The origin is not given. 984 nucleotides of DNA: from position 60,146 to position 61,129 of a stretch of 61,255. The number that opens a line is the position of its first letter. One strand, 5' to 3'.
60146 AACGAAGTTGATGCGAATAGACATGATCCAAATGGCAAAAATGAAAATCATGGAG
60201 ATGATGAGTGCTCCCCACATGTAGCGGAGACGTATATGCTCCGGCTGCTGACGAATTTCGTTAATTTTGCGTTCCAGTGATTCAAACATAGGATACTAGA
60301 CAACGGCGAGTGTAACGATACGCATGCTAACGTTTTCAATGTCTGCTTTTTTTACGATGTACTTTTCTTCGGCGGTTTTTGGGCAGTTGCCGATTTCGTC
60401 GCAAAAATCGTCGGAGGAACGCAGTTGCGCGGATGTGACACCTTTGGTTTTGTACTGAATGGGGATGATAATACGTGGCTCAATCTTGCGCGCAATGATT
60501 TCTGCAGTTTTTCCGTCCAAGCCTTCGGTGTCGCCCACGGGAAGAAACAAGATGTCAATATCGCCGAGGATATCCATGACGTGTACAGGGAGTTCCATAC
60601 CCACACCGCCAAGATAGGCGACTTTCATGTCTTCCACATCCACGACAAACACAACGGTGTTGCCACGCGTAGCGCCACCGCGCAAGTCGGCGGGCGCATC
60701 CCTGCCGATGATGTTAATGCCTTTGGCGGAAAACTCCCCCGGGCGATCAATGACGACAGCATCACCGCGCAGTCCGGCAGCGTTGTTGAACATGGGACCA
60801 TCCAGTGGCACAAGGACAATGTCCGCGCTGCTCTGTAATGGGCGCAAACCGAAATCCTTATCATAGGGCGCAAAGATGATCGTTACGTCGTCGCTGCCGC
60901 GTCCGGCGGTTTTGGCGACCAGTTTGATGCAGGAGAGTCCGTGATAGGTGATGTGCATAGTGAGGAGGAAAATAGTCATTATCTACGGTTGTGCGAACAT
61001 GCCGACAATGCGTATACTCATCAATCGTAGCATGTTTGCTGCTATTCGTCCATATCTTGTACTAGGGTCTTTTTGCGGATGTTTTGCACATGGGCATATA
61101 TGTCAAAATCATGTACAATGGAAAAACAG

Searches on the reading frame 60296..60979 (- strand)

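Call 39: search_protein_families(library=pfam, proteins=[window:60296-60979:-], max_evalue=0.01)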
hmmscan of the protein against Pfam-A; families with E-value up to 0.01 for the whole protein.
window:60296-60979:- (227 aa): 1 family
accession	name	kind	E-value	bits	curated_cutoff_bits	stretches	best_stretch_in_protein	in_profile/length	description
PF13483.12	Lactamase_B_3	-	3e-23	83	24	1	10-175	2-160/160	Beta-lactamase superfamily domain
